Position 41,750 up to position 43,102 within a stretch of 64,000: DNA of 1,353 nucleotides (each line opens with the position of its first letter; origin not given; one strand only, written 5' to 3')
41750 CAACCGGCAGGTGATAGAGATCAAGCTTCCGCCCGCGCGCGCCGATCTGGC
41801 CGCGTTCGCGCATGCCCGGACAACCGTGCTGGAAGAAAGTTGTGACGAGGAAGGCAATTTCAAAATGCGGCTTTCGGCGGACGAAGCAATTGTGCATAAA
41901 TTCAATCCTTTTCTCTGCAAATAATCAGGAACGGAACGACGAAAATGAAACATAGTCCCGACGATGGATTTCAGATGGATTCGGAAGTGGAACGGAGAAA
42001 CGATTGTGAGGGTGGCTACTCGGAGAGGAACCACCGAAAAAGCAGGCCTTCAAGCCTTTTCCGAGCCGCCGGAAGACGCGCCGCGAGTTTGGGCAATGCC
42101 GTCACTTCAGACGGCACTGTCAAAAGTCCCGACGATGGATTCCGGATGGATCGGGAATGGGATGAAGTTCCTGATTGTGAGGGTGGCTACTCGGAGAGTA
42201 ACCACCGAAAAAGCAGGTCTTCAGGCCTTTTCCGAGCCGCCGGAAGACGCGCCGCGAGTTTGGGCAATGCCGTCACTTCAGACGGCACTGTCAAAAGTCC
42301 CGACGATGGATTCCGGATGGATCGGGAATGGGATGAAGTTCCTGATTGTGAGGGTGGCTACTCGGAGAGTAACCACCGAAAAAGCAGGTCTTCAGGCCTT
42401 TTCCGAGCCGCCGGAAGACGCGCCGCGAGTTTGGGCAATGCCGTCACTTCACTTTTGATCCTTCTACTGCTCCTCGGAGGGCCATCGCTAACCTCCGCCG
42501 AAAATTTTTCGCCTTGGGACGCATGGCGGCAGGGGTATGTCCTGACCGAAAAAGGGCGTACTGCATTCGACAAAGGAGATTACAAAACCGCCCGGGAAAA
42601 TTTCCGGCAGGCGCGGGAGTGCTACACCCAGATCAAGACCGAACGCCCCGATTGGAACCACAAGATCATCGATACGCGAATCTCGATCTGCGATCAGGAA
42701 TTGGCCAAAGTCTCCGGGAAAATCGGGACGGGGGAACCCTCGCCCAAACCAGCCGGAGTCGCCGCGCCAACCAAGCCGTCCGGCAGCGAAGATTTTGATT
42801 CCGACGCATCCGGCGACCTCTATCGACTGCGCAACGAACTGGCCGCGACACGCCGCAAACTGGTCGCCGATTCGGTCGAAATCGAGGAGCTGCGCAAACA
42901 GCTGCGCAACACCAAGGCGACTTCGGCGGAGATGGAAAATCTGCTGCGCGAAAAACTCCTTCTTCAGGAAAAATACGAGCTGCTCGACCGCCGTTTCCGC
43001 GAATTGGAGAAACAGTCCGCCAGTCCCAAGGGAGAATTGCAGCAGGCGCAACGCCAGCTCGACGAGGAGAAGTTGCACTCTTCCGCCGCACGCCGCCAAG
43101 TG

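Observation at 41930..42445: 3x tandem array of the repeat (period 171 nt = 57 codons) sits between hflX and the giant coiled-coil gene and contains that gene's only upstream ATGs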

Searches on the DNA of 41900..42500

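Call 11: search_rna_families(source=window, start=41900, end=42500, threshold=evalue, max_evalue=10, show_alignments=2)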
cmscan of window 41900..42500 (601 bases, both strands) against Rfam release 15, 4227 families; matches with E-value up to 10: 4.
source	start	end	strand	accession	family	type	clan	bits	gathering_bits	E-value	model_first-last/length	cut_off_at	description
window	42190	42252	+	RF00382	DnaX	Cis-reg; frameshift_element;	-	13.4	35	2.7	1-65/65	no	DnaX ribosomal frameshifting element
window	42361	42423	+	RF00382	DnaX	Cis-reg; frameshift_element;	-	13.4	35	2.7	1-65/65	no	DnaX ribosomal frameshifting element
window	42101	42227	+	RF00383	IS1222_FSE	Cis-reg; frameshift_element;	-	12.5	45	9.2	1-118/118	no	Insertion sequence IS1222 ribosomal frameshifting element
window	42272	42398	+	RF00383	IS1222_FSE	Cis-reg; frameshift_element;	-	12.5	45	9.2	1-118/118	no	Insertion sequence IS1222 ribosomal frameshifting element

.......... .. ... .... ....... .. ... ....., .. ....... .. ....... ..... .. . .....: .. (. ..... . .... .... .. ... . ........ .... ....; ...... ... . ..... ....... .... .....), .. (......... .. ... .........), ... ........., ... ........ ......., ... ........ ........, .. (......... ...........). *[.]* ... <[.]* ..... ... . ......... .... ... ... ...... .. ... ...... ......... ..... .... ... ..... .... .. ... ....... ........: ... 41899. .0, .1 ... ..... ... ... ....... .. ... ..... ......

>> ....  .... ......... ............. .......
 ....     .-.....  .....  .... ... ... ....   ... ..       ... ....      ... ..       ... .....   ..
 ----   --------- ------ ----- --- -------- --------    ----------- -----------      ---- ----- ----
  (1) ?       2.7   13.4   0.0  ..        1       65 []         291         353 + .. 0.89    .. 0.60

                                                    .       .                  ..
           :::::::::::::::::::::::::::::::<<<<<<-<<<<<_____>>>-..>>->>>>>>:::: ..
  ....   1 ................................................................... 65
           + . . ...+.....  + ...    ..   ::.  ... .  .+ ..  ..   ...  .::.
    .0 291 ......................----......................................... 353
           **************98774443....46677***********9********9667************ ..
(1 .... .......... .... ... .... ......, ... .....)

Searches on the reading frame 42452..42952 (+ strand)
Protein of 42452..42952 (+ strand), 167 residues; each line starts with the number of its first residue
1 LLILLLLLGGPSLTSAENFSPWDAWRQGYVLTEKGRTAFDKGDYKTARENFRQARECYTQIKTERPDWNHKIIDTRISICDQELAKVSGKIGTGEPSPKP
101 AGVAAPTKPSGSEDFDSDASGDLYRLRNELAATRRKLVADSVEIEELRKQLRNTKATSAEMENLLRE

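Call 50: find_homologous_proteins(query=window:42452-42952:+, max_evalue=0.001)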
Query window:42452-42952:+: 395 candidates shared short words with the query, none scored E <= 0.001.
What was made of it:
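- Tried and rejected: No hit at E <= 1e-3 (call 50).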
